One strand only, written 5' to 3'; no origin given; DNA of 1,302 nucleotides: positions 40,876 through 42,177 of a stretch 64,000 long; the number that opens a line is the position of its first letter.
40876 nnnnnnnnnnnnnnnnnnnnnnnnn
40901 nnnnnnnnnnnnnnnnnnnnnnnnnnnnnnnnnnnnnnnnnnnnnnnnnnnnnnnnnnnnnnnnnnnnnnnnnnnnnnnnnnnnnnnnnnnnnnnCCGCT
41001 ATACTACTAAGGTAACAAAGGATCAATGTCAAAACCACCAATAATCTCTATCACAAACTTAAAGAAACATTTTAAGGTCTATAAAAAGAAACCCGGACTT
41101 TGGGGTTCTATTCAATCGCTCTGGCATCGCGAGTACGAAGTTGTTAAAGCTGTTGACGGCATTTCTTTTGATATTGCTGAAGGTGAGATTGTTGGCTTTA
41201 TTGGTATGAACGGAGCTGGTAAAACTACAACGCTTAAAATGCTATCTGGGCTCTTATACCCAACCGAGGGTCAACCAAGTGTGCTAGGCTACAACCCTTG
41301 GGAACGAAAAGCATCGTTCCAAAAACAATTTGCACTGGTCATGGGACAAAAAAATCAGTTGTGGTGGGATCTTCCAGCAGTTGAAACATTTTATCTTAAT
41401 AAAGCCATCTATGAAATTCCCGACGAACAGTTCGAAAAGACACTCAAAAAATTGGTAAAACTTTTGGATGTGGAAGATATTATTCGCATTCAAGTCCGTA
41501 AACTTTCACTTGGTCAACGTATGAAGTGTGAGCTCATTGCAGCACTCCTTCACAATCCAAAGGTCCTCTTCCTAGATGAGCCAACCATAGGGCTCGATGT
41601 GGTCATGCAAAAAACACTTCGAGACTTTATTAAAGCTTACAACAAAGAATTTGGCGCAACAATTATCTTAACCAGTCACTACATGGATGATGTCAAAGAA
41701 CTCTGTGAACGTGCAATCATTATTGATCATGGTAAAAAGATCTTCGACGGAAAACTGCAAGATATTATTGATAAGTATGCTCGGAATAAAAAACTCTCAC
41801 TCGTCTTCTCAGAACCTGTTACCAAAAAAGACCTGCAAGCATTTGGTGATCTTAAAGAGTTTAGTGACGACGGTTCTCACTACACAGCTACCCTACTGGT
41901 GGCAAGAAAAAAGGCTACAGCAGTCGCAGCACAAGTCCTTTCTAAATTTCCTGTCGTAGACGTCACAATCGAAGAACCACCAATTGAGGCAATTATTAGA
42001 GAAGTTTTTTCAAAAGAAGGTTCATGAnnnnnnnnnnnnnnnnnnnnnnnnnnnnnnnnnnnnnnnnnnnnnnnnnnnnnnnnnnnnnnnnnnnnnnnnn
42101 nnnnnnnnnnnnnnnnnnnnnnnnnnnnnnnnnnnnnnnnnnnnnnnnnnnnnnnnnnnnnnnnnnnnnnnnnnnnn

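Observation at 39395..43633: ABC-2 exporter locus with four paralogous permease genes surrounding a single ATPase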

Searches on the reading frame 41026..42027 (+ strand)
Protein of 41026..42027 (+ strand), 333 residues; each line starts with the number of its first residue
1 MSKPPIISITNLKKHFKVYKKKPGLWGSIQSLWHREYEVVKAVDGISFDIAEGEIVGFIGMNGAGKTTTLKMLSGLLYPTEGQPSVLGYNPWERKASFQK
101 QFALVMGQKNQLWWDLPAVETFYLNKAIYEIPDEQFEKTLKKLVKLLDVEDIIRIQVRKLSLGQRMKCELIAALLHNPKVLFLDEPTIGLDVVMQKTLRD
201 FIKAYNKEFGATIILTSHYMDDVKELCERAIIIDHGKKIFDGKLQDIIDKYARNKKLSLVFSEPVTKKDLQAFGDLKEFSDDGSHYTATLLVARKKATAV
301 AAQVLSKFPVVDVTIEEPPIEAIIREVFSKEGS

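Call 3: search_protein_families(library=pfam, proteins=[window:41026-42027:+], max_evalue=0.1)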
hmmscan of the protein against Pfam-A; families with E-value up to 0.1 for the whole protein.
window:41026-42027:+ (333 aa): 8 families
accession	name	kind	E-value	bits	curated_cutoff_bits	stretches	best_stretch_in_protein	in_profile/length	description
PF00005.33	ABC_tran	-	1.8e-26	93.8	25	1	44-187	2-136/137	ABC transporter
PF13304.12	AAA_21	-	9.2e-14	52.6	27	1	143-218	221-298/304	AAA domain, putative AbiEii toxin, Type IV TA system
PF13175.12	AAA_15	-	0.0073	16.4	32.1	0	55-77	25-47/374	AAA ATPase domain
PF03938.19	OmpH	-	0.022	15.4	32.4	0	242-262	98-118/141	Outer membrane protein (OmpH-like)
PF13555.12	AAA_29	-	0.063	13.5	27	0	46-81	15-50/61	P-loop containing region of AAA domain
PF13476.12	AAA_23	-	0.064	14.3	27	0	48-79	17-45/201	AAA domain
PF24406.1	nSTAND_NTPase4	-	0.067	13.7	27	0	196-237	6-43/58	Novel STAND NTPase 4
PF00448.28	SRP54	-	0.074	13.1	22.7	0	56-78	4-26/196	SRP54-type protein, GTPase domain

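Call 4: search_protein_families(library=ncbifam, proteins=[window:41026-42027:+], max_evalue=0.1)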
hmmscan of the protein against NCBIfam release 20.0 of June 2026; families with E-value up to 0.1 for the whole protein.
window:41026-42027:+ (333 aa): 191 families (the best 25 are shown)
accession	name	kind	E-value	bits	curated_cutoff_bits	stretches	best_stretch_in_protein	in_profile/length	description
TIGR01188.1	drrA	subfamily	5.2e-61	206.6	312.45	1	36-254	2-218/302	daunorubicin resistance ABC transporter, ATP-binding protein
TIGR03522.1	GldA_ABC_ATP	equivalog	3e-48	164.8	402.6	1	35-327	10-300/301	gliding motility-associated ABC transporter ATP-binding subunit GldA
NF033858.1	ABC2_perm_RbbA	equivalog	2.6e-42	144.8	1050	1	37-261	276-497/909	ribosome-associated ATPase/putative transporter RbbA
TIGR03864.1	PQQ_ABC_ATP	hypoth_equivalog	1.3e-38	132.8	302.25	1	35-252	9-224/236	ABC transporter, ATP-binding subunit, PQQ-dependent alcohol dehydrogenase system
NF010060.0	PRK13537.1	equivalog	3.5e-37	128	521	1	35-273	23-260/314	nodulation factor ABC transporter ATP-binding protein NodI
TIGR04521.1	ECF_ATPase_2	equivalog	2.5e-36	125.2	330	1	40-261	18-246/279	energy-coupling factor transporter ATPase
NF010059.0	PRK13536.1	equivalog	3.2e-34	118.2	549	1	37-250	53-264/342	nodulation factor ABC transporter ATP-binding protein NodI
TIGR03740.1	galliderm_ABC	subfamily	6.3e-34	117.6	309.75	1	35-245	8-209/223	lantibiotic protection ABC transporter ATP-binding subunit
TIGR04406.1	LPS_export_lptB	equivalog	1.5e-32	112.8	240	1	34-251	8-226/239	LPS export ABC transporter ATP-binding protein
TIGR01288.1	nodI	equivalog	2.4e-32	112.1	424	1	42-251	19-226/303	nodulation factor ABC transporter ATP-binding protein NodI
TIGR03269.1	met_CoM_red_A2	equivalog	1.1e-31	110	517.1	1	38-257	295-525/530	methyl coenzyme M reductase system, component A2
NF040933.2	ABC_arch_GlcV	equivalog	1.2e-31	109.8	450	1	29-252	8-234/357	glucose ABC transporter ATP-binding protein GlcV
TIGR04520.1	ECF_ATPase_1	equivalog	1.1e-29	103.7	315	1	39-259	14-235/269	energy-coupling factor transporter ATPase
NF043075.1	MMSYN1_0197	equivalog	4e-29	101.6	550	1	35-248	10-221/341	spermidine/putrescine ABC transporter ATP-binding protein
NF010158.0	PRK13637.1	equivalog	4.8e-29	101.4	390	1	41-259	21-244/287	energy-coupling factor transporter ATPase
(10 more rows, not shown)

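Call 10: find_homologous_proteins(query=window:41026-42024:+, max_evalue=1e-20)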
Query window:41026-42024:+ (333 aa): 8000 proteins with E <= 1e-20 among 8000 candidates; the best 120 are listed.
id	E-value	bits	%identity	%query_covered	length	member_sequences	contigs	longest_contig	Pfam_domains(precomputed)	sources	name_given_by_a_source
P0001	2.4e-218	742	100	100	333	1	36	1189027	PF00005.34,PF13304.13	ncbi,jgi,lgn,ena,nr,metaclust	ncbi:MAG: ATP-binding cassette domain-containing protein [Candidatus Pacebacteria bacterium]|nr:ATP-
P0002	2.8e-198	676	91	99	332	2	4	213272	PF00005.34,PF13304.13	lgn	-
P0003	5.0e-197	672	91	99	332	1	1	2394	PF00005.34,PF13304.13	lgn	-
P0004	2.1e-196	669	90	99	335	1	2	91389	PF00005.34,PF13304.13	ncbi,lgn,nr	ncbi:MAG: ATP-binding cassette domain-containing protein [Pseudomonadales bacterium]|nr:ATP-binding 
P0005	1.3e-194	664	90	99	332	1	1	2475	PF00005.34,PF13304.13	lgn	-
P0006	3.3e-193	659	89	99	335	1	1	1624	PF00005.34,PF13304.13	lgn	-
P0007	1.5e-189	647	86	100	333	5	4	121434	PF00005.34,PF13304.13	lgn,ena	-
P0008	6.1e-188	642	88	98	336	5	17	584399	PF00005.34,PF13304.13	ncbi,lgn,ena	-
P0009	3.0e-186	636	85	99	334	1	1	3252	PF00005.34,PF13304.13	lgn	-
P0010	5.5e-178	609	82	100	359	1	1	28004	PF00005.34,PF13304.13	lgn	-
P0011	4.8e-175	599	82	98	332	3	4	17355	PF00005.34,PF13304.13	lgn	-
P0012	1.3e-174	598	81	99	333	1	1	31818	PF00005.34,PF13304.13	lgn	-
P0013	1.8e-174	597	83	98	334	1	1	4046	PF00005.34,PF13304.13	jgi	jgi:ABC-2 type transport system ATP-binding protein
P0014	2.4e-174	597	81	98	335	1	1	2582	PF00005.34,PF13304.13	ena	-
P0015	3.1e-174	597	80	98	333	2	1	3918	PF00005.34,PF13304.13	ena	-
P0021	7.3e-173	592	80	99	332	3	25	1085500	PF00005.34,PF13304.13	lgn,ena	-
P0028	2.3e-171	587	80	98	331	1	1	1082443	PF00005.34,PF13304.13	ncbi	-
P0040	4.2e-170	583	78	99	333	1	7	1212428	PF00005.34,PF13304.13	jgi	jgi:ABC-2 type transport system ATP-binding protein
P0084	4.2e-165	567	77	100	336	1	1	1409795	PF00005.34,PF13175.13,PF13304.13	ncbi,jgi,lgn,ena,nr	ncbi:MAG TPA: ABC transporter ATP-binding protein [Vitreimonas sp.]|nr:ABC transporter ATP-binding p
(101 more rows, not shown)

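Call 12: find_encoding_contigs(protein=P0001, flank=6000, max_places=3)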
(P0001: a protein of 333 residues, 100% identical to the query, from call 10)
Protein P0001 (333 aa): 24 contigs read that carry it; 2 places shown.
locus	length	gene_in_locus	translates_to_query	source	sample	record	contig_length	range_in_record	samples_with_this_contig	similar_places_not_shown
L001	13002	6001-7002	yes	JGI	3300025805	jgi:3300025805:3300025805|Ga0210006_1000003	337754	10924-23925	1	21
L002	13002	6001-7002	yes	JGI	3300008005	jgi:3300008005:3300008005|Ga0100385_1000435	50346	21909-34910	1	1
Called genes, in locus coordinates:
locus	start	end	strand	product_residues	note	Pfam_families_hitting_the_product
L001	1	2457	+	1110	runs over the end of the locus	-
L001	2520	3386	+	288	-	PF00932:LTD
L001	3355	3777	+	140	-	PF04892:VanZ-LLP1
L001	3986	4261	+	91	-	PF00216:Bac_DNA_binding, PF18291:HU-HIG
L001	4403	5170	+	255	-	PF06182:ABC2_membrane_6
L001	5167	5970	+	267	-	PF06182:ABC2_membrane_6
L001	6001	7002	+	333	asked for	PF00005:ABC_tran, PF13304:AAA_21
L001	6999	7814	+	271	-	PF06182:ABC2_membrane_6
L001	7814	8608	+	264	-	PF06182:ABC2_membrane_6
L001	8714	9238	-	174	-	PF00380:Ribosomal_S9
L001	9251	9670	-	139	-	PF00572:Ribosomal_L13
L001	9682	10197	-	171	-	PF01196:Ribosomal_L17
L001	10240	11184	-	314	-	PF01193:RNA_pol_L, PF01000:RNA_pol_A_bac, PF03118:RNA_pol_A_CTD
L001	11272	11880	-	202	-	PF00163:Ribosomal_S4, PF01479:S4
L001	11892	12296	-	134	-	PF00411:Ribosomal_S11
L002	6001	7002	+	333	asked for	PF00005:ABC_tran, PF13304:AAA_21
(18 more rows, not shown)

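Call 14: find_related_loci(query=window:41026-42024:+, collection=genome_contigs, flank=6000)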
Query window:41026-42024:+ (333 aa) in genome_contigs; peptide patterns used: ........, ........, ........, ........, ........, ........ (x = any residue, [..] = any of these).
146 stretches matched a pattern; 49 encode a relative of the query (tblastn E <= 1e-3); 49 distinct loci.
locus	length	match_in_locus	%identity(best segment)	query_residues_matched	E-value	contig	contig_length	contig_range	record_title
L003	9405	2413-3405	90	1-331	0e+0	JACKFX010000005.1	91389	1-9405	MAG: Pseudomonadales bacterium isolate HK-STAS-PATE-16 HK-STAS-PATE-16_5, whole genome shotgun sequence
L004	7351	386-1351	88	7-328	0e+0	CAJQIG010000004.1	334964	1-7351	uncultured Patescibacteria group bacterium isolate 0.2_20180412_Bin_MAXBIN_228_sub_1 genome assembly, contig: c_00000000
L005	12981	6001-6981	80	5-331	0e+0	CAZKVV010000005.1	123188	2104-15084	MAG TPA_asm: uncultured Pseudomonadales bacterium isolate SRP286056_co2_531 genome assembly, contig: NODE_121_length_123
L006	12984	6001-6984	79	1-328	6e-177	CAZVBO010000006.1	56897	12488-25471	MAG TPA_asm: uncultured Pseudomonadales bacterium isolate SRP304446_co1_134 genome assembly, contig: NODE_346_length_568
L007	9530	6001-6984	79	1-328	3e-176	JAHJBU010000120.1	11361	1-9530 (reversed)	MAG: Patescibacteria group bacterium isolate Modern_marine.mb.272 Modern_marine.mb.272_k141_709601, whole genome shotgun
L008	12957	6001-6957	75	6-328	5e-165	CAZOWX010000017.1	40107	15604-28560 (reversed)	MAG TPA_asm: uncultured Pseudomonadales bacterium isolate SRP286056_co2_574 genome assembly, contig: NODE_1228_length_40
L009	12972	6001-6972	73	1-328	3e-162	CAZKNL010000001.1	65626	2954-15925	MAG TPA_asm: uncultured Pseudomonadales bacterium isolate SRP200132_co2_242 genome assembly, contig: NODE_211_length_656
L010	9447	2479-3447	73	5-331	8e-161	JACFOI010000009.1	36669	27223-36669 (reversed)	MAG: Patescibacteria group bacterium isolate BROCD046 NODE_958_length_36669_cov_8.032447, whole genome shotgun sequence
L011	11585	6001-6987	75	1-331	5e-157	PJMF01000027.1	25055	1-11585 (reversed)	MAG: Candidatus Paceibacterota bacterium isolate Amazon_FNV_2010_13_2_2 contig_75_31864376_length_25055_multi_5_in_2_out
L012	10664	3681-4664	73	1-332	5e-157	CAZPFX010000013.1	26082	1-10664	MAG TPA_asm: uncultured Pseudomonadales bacterium isolate SRP118108_co5_543 genome assembly, contig: NODE_1490_length_26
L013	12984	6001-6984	73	1-332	4e-156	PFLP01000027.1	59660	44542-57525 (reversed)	MAG: Candidatus Pacebacteria bacterium CG_4_10_14_0_8_um_filter_42_14 CG_4_10_14_0.8_um_filter_scaffold_160_c, whole gen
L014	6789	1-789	79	68-330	5e-140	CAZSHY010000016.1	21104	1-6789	MAG TPA_asm: uncultured Pseudomonadales bacterium isolate SRP286056_co1_709 genome assembly, contig: NODE_2968_length_21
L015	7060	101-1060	65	6-329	9e-131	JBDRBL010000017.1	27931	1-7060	MAG: Candidatus Shapirobacteria bacterium isolate MEGAHIT-group-1.12 k141_2121579, whole genome shotgun sequence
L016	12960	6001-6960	59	6-329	2e-128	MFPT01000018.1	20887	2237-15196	MAG: Candidatus Magasanikbacteria bacterium RIFCSPHIGHO2_01_FULL_41_23 rifcsphigho2_01_scaffold_5153, whole genome shotg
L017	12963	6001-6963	60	6-330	1e-126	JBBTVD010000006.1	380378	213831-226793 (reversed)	MAG: Patescibacteria group bacterium isolate H14-bin010_1 H14_bin010_1_000000000006, whole genome shotgun sequence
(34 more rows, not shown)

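Call 23: search_solved_structures(query=window:41026-42024:+, max_evalue=1e-30)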
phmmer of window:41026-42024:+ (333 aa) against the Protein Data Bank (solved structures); distinct sequences matched with E-value up to 1e-30: 18.
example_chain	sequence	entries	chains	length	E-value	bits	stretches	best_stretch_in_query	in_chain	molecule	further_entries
7w01_A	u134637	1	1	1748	1.2e-50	175.6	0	42-262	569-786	Phospholipid-transporting ATPase ABCA3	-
7w02_A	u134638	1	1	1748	8.4e-50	172.9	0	42-262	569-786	Phospholipid-transporting ATPase ABCA3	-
7tby_A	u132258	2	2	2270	3.9e-42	147.7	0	40-242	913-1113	ATP-binding cassette, sub-family A (ABC1), member 1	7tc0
7tbz_A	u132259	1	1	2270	3.9e-42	147.7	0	40-242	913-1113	ATP-binding cassette, sub-family A (ABC1), member 1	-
7tdt_A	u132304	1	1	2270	3.9e-42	147.7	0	40-242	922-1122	Phospholipid-transporting ATPase ABCA1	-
5xjy_A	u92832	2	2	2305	4e-42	147.6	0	40-242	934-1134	ATP-binding cassette sub-family A member 1 | Phospholipid-transporting ATPase ABCA1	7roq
7tbw_A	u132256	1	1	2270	2.7e-41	144.9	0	40-242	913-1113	ATP-binding cassette, sub-family A (ABC1), member 1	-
7lkp_A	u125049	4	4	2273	3.6e-41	144.5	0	42-242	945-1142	Retinal-specific phospholipid-transporting ATPase ABCA4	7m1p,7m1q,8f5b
7e7i_A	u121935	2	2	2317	3.8e-41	144.4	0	42-242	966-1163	Retinal-specific phospholipid-transporting ATPase ABCA4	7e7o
4yer_A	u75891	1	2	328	4.5e-41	144.2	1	40-246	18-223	ABC transporter ATP-binding protein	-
7lkz_A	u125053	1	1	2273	2.5e-40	141.7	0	42-242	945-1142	Retinal-specific phospholipid-transporting ATPase ABCA4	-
7e7q_A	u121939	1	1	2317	2.6e-40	141.7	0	42-242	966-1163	Retinal-specific phospholipid-transporting ATPase ABCA4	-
8edw_A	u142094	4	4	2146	3e-40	141.5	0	28-238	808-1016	Phospholipid-transporting ATPase ABCA7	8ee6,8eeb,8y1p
8s7v_K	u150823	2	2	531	1.4e-39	139.3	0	37-256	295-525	Glycine betaine/carnitine/choline transport ATP-binding protein OpuCA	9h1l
8eop_A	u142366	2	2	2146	2.1e-39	138.7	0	28-238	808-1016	Phospholipid-transporting ATPase ABCA7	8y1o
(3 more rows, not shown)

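Call 25: find_related_loci(query=window:41026-42024:+, collection=metagenome_contigs, flank=6000)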
Query window:41026-42024:+ (333 aa) in metagenome_contigs; peptide patterns used: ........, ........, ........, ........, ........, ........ (x = any residue, [..] = any of these).
275 stretches matched a pattern; 40 encode a relative of the query (tblastn E <= 1e-3); 40 distinct loci.
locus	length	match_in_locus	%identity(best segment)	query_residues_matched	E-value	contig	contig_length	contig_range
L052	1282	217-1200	79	1-328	0e+0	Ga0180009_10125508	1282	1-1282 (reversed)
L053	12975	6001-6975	77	5-329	2e-170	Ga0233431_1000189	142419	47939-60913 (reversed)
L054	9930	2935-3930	74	2-333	5e-169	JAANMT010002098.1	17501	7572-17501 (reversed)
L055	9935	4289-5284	74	2-333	5e-169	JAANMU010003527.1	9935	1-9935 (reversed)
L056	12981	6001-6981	74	3-333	6e-167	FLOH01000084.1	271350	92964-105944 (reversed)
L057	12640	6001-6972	79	5-332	2e-166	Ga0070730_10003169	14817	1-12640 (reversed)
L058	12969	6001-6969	73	5-331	4e-161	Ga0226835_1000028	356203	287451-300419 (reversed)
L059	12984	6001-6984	73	1-332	3e-157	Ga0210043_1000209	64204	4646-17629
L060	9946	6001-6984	73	1-332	2e-156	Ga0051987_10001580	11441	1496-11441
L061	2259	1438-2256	71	2-274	2e-142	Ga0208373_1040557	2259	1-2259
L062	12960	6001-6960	71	6-329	3e-157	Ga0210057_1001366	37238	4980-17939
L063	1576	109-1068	59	6-329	4e-139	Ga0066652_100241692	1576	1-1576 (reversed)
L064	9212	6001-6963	60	6-330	7e-127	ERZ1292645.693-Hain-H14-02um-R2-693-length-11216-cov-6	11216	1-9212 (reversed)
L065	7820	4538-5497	57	7-330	7e-122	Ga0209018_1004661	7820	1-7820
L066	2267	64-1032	52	7-333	6e-122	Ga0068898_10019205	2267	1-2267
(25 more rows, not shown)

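Call 42: find_encoding_contigs(protein=P0021, flank=5000, max_places=1)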
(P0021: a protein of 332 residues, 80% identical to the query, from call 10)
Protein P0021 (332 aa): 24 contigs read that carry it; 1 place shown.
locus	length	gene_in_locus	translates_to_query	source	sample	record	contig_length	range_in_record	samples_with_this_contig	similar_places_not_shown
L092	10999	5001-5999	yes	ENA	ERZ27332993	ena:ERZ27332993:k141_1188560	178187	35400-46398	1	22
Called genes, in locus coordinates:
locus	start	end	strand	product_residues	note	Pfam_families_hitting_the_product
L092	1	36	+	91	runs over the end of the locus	PF00216:Bac_DNA_binding, PF18291:HU-HIG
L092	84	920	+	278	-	PF06182:ABC2_membrane_6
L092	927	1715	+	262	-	PF06182:ABC2_membrane_6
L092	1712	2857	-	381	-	-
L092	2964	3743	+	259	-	PF01061:ABC2_membrane, PF06182:ABC2_membrane_6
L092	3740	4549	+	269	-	PF06182:ABC2_membrane_6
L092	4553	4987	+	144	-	PF00293:NUDIX, PF14815:NUDIX_4 (weak)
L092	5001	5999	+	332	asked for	PF00005:ABC_tran, PF13304:AAA_21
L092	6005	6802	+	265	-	PF06182:ABC2_membrane_6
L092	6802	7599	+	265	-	PF06182:ABC2_membrane_6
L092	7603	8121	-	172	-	PF00380:Ribosomal_S9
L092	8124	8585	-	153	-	PF00572:Ribosomal_L13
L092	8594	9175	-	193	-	PF01196:Ribosomal_L17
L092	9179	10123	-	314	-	PF01193:RNA_pol_L, PF13656:RNA_pol_L_2 (faint), PF01000:RNA_pol_A_bac, PF03118:RNA_pol_A_CTD, PF14520:HHH_5 (faint)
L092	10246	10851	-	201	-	PF00163:Ribosomal_S4, PF01479:S4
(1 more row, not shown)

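Call 43: find_encoding_contigs(protein=P0040, flank=5000, max_places=1)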
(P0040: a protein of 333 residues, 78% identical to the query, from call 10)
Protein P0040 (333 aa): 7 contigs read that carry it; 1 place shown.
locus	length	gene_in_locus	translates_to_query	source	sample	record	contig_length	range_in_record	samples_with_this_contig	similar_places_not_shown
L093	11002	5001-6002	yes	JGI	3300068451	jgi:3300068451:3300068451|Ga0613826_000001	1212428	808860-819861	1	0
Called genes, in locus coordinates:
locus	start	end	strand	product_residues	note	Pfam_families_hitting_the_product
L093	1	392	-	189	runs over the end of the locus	-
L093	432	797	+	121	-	-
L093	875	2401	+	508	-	PF00932:LTD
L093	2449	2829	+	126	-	PF04892:VanZ-LLP1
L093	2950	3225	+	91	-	PF00216:Bac_DNA_binding, PF18291:HU-HIG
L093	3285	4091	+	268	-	PF06182:ABC2_membrane_6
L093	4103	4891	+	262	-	PF06182:ABC2_membrane_6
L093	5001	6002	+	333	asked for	PF00005:ABC_tran, PF13304:AAA_21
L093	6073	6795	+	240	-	PF06182:ABC2_membrane_6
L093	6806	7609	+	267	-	PF06182:ABC2_membrane_6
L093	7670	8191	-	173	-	PF00380:Ribosomal_S9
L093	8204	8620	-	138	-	PF00572:Ribosomal_L13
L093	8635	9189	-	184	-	PF01196:Ribosomal_L17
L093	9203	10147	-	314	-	PF01193:RNA_pol_L, PF13656:RNA_pol_L_2 (faint), PF01000:RNA_pol_A_bac, PF03118:RNA_pol_A_CTD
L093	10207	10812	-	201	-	PF00163:Ribosomal_S4, PF01479:S4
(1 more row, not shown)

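Call 44: find_encoding_contigs(protein=P0084, flank=5000, max_places=1)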
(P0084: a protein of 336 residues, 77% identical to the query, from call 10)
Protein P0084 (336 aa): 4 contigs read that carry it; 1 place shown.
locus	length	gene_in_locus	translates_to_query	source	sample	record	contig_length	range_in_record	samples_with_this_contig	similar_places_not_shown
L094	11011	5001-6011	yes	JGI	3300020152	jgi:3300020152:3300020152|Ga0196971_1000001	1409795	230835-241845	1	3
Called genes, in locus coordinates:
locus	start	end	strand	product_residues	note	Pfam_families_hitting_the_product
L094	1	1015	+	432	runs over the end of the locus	PF00932:LTD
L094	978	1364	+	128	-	PF04892:VanZ-LLP1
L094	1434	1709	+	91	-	PF00216:Bac_DNA_binding, PF18291:HU-HIG (weak)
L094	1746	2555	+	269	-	PF06182:ABC2_membrane_6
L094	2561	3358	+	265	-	PF06182:ABC2_membrane_6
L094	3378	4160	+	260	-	PF06182:ABC2_membrane_6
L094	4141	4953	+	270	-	PF06182:ABC2_membrane_6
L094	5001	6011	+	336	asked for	PF13175:AAA_15 (faint), PF00005:ABC_tran, PF13304:AAA_21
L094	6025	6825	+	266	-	PF06182:ABC2_membrane_6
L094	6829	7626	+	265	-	PF06182:ABC2_membrane_6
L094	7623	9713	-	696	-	-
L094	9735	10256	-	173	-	PF00380:Ribosomal_S9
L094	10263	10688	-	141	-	PF00572:Ribosomal_L13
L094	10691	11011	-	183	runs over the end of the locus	PF01196:Ribosomal_L17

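Call 45: find_encoding_contigs(protein=P0028, flank=5000, max_places=1)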
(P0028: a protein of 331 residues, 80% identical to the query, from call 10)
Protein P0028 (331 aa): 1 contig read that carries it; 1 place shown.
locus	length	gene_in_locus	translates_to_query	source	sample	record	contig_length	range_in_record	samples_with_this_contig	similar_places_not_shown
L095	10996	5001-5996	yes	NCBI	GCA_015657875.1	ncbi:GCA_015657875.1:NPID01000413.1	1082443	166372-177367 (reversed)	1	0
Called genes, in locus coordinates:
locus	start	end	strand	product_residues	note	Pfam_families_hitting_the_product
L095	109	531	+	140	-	PF05635:23S_rRNA_IVP, PF22296:bAvd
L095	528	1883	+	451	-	PF00932:LTD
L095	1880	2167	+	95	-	PF01541:GIY-YIG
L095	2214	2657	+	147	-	PF04892:VanZ-LLP1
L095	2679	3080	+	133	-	PF18291:HU-HIG, PF00216:Bac_DNA_binding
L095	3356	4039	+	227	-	PF06182:ABC2_membrane_6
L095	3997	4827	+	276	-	PF06182:ABC2_membrane_6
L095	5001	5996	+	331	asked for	PF00005:ABC_tran, PF13304:AAA_21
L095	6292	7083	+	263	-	PF01061:ABC2_membrane (weak), PF06182:ABC2_membrane_6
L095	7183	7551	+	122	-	PF04480:DUF559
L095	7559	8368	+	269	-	PF06182:ABC2_membrane_6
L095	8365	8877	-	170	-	PF00380:Ribosomal_S9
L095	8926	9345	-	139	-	PF00572:Ribosomal_L13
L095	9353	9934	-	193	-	PF01196:Ribosomal_L17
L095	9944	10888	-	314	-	PF01193:RNA_pol_L, PF01000:RNA_pol_A_bac, PF03118:RNA_pol_A_CTD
